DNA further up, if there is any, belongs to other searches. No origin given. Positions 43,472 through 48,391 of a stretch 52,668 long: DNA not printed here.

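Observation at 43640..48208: KS-AT-ACP-aminotransferase module primed by an NRPS module: predicted 3-amino (vicinal diamino) extender unit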

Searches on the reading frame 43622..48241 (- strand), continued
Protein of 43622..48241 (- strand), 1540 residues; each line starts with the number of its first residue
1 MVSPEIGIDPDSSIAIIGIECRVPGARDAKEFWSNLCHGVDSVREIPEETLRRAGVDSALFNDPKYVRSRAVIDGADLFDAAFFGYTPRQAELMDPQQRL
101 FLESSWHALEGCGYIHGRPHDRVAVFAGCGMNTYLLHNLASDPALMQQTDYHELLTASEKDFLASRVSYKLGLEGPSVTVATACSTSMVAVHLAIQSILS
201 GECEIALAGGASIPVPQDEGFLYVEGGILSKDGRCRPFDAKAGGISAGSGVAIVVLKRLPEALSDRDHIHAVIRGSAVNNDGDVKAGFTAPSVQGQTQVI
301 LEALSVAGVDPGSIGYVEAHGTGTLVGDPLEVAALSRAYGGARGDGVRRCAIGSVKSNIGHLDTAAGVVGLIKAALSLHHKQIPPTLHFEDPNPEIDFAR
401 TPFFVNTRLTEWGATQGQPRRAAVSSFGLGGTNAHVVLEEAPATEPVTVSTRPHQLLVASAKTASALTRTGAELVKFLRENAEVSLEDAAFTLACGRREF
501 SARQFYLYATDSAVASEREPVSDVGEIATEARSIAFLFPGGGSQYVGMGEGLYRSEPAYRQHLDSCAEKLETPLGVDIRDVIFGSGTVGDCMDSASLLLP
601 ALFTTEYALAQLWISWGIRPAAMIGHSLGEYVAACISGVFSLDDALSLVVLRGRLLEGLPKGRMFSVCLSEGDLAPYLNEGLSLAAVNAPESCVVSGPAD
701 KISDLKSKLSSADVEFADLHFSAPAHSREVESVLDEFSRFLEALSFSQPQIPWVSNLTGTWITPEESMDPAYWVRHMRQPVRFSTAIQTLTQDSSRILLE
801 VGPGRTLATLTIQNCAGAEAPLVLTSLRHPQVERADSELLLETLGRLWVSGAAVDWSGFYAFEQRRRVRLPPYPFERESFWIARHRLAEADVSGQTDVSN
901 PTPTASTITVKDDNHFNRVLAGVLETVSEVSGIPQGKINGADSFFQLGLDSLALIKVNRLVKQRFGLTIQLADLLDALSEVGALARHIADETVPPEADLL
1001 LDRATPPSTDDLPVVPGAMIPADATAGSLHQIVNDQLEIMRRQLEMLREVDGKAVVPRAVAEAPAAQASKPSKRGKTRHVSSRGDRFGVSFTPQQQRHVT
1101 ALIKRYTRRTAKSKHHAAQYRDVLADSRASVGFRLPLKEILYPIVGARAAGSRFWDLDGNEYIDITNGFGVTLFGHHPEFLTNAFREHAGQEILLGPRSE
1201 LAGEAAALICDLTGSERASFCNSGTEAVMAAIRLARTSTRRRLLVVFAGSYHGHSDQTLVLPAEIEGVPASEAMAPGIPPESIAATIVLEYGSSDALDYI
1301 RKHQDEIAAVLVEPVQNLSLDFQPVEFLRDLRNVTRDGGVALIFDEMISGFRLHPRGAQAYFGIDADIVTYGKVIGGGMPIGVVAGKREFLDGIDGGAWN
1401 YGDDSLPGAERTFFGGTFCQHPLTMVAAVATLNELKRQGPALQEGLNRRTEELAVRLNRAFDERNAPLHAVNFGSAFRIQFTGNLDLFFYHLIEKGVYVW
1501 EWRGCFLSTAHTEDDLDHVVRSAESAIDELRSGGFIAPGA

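Call 40: find_encoding_contigs(protein=P0217, flank=10000, max_places=2)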
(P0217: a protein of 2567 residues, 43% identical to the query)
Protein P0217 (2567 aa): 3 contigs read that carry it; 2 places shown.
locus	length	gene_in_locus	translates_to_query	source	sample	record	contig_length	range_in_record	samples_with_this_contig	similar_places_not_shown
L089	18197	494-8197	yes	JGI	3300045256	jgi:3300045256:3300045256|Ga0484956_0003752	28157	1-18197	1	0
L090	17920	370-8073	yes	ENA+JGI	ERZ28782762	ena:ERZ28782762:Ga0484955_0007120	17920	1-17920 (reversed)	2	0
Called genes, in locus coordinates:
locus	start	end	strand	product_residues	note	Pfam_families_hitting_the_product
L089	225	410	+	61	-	-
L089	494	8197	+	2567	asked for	PF00668:Condensation, PF00501:AMP-binding, PF13193:AMP-binding_C, PF00550:PP-binding, PF00109:ketoacyl-synt, PF02801:Ketoacyl-synt_C, PF16197:KAsynt_C_assoc, PF22336:RhiE-like_linker, +4 more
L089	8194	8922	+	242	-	-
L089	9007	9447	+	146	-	-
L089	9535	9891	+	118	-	-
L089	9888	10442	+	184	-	-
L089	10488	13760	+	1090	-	PF00668:Condensation, PF00501:AMP-binding, PF13193:AMP-binding_C, PF00550:PP-binding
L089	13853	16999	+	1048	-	PF18563:TubC_N, PF00668:Condensation, PF00550:PP-binding, PF00975:Thioesterase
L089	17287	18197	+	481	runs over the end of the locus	-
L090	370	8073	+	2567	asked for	PF00668:Condensation, PF00501:AMP-binding, PF13193:AMP-binding_C, PF00550:PP-binding, PF00109:ketoacyl-synt, PF02801:Ketoacyl-synt_C, PF16197:KAsynt_C_assoc, PF22336:RhiE-like_linker, +4 more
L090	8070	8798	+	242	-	-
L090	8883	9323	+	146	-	-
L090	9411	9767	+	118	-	-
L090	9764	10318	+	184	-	-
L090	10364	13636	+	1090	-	PF00668:Condensation, PF00501:AMP-binding, PF13193:AMP-binding_C, PF00550:PP-binding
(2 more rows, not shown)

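Call 41: find_encoding_contigs(protein=P0225, flank=10000, max_places=2)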
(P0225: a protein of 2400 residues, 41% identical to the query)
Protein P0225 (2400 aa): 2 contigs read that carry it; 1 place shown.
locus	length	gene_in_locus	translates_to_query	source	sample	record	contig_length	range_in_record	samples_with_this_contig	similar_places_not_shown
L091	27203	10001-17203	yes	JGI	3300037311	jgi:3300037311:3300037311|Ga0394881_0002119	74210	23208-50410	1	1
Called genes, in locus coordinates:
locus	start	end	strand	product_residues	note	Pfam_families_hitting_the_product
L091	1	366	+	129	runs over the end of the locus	PF01899:MNHE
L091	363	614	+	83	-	-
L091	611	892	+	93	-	PF03334:PhaG_MnhG_YufB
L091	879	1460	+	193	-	PF13244:MbhD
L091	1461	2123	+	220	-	PF04039:MnhB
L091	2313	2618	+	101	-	PF03811:Zn_ribbon_InsA, PF12759:HTH_Tnp_IS1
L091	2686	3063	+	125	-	PF03400:DDE_Tnp_IS1, PF13610:DDE_Tnp_IS240 (faint)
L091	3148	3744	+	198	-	PF02195:ParB_N (weak), PF13359:DDE_Tnp_4 (weak)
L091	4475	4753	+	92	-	-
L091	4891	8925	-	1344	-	PF00668:Condensation, PF00501:AMP-binding, PF13193:AMP-binding_C, PF00550:PP-binding, PF00975:Thioesterase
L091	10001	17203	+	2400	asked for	PF00501:AMP-binding, PF13193:AMP-binding_C, PF00550:PP-binding, PF00109:ketoacyl-synt, PF02801:Ketoacyl-synt_C, PF16197:KAsynt_C_assoc, PF22336:RhiE-like_linker, PF22621:CurL-like_PKS_C, +3 more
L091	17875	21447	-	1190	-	PF26355:HTH_VMAP-M9, PF00931:NB-ARC, PF23381:Beta-prop_IFT122_1st, PF23414:Beta-prop_EML_2, PF24807:WD40_CDC20-Fz, PF25174:Beta-prop_THOC3, PF25175:Beta-prop_WDR5, PF00400:WD40, +98 more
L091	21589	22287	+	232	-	-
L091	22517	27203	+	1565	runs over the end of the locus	-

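Call 58: search_protein_families(library=ncbifam, proteins=[window:43622-48241:-], max_evalue=0.00001)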
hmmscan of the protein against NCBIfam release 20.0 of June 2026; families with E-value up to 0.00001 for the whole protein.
window:43622-48241:- (1540 aa): 86 families (the best 25 are shown)
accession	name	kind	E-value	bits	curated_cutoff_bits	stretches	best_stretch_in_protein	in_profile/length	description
NF045894.1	PKS_plus_SDR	equivalog_domain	3.1e-261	870.2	1740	1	13-889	2-884/1515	type I polyketide synthase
NF041183.1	Pks2_ls1_myc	equivalog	8.4e-154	513.7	2400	1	13-872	3-869/2086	sulfolipid-1 biosynthesis phthioceranic/hydroxyphthioceranic acid synthase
NF040607.1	mycolic_Pks13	equivalog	2.5e-151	505.9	2100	2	11-446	100-531/1680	polyketide synthase Pks13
TIGR02813.1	omega_3_PfaA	subfamily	2.7e-94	316.3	1010.1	2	163-468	185-492/2582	polyketide-type polyunsaturated fatty acid synthase PfaA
NF000818.0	PRK00062.1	subfamily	1e-78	264.9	398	1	1142-1530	34-427/429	glutamate-1-semialdehyde 2,1-aminomutase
TIGR00713.1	hemL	equivalog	3e-74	250.2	527.3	1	1142-1529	30-422/423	glutamate-1-semialdehyde 2,1-aminomutase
NF009055.0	PRK12389.1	equivalog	1.6e-59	201.6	637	1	1143-1531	36-429/431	glutamate-1-semialdehyde 2,1-aminomutase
NF037940.1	PKS_MbtD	equivalog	6.1e-49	166.9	1150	1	460-889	11-445/978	mycobactin polyketide synthase MbtD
NF041362.1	GntE_guanitoxin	equivalog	9.3e-49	166.1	525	1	1147-1478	39-366/426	guanitoxin biosynthesis PLP-dependent transaminase GntE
TIGR00128.1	fabD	equivalog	5.8e-45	154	260.9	1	533-811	2-283/290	ACP S-malonyltransferase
TIGR03150.1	fabF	equivalog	1.1e-44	152.7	493.75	1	15-438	4-406/407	beta-ketoacyl-ACP synthase II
NF037941.1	PKS_NbtC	equivalog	2.4e-44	151.6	1150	1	459-814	14-383/1027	nocobactin polyketide synthase NbtC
NF053555.1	prodigi_MBC_PigJ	equivalog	4.1e-43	147.7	900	1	164-440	493-758/759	prodigiosin MBC biosynthesis protein PigJ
NF004856.0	PRK06209.1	equivalog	5.2e-42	143.9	486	1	1147-1527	45-413/450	glutamate-1-semialdehyde 2,1-aminomutase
NF005589.0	PRK07314.1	subfamily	9.6e-42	143.2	387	1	15-439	7-410/413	beta-ketoacyl-ACP synthase II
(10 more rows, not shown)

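Call 59: find_encoding_contigs(protein=P0147, flank=8000, max_places=1)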
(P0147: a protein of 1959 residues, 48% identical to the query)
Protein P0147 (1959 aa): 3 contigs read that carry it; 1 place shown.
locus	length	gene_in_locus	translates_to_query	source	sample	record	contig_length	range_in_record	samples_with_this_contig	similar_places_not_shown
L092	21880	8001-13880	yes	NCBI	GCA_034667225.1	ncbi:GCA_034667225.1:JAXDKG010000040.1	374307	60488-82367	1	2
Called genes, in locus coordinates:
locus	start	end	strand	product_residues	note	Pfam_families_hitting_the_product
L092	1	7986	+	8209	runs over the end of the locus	-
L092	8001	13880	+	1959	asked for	PF00109:ketoacyl-synt, PF02801:Ketoacyl-synt_C, PF16197:KAsynt_C_assoc, PF22336:RhiE-like_linker, PF22621:CurL-like_PKS_C, PF00698:Acyl_transf_1, PF00550:PP-binding, PF00202:Aminotran_3, +1 more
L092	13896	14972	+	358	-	PF02668:TauD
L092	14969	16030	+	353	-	PF02668:TauD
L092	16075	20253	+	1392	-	PF00668:Condensation, PF00501:AMP-binding, PF05050:Methyltransf_21, PF00550:PP-binding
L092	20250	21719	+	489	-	PF00668:Condensation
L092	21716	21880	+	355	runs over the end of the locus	PF02668:TauD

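Call 60: find_encoding_contigs(protein=P0164, flank=8000, max_places=1)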
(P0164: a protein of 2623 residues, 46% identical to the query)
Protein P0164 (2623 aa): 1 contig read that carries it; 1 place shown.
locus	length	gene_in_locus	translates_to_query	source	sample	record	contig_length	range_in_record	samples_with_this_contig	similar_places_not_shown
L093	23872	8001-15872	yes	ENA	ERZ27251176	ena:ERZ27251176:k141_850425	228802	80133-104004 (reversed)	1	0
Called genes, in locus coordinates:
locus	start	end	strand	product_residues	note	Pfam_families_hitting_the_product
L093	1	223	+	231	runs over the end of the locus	PF02348:CTP_transf_3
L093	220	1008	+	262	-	PF13489:Methyltransf_23, PF08241:Methyltransf_11, PF08242:Methyltransf_12 (weak), PF13649:Methyltransf_25 (weak), PF13847:Methyltransf_31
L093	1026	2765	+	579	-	PF13522:GATase_6, PF13537:GATase_7, PF12481:DUF3700 (faint), PF00733:Asn_synthase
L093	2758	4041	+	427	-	PF00005:ABC_tran, PF13304:AAA_21 (faint)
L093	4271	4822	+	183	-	-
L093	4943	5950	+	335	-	PF13621:Cupin_8 (weak)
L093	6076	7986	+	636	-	PF00501:AMP-binding, PF13193:AMP-binding_C, PF00550:PP-binding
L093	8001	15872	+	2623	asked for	PF00109:ketoacyl-synt, PF02801:Ketoacyl-synt_C, PF16197:KAsynt_C_assoc, PF22336:RhiE-like_linker, PF22621:CurL-like_PKS_C, PF00698:Acyl_transf_1, PF00550:PP-binding, PF00202:Aminotran_3, +4 more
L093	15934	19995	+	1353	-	PF00668:Condensation, PF00501:AMP-binding, PF13193:AMP-binding_C, PF00550:PP-binding, PF00975:Thioesterase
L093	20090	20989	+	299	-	PF13714:PEP_mutase, PF00463:ICL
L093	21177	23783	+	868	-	PF00501:AMP-binding, PF13193:AMP-binding_C, PF00550:PP-binding, PF00975:Thioesterase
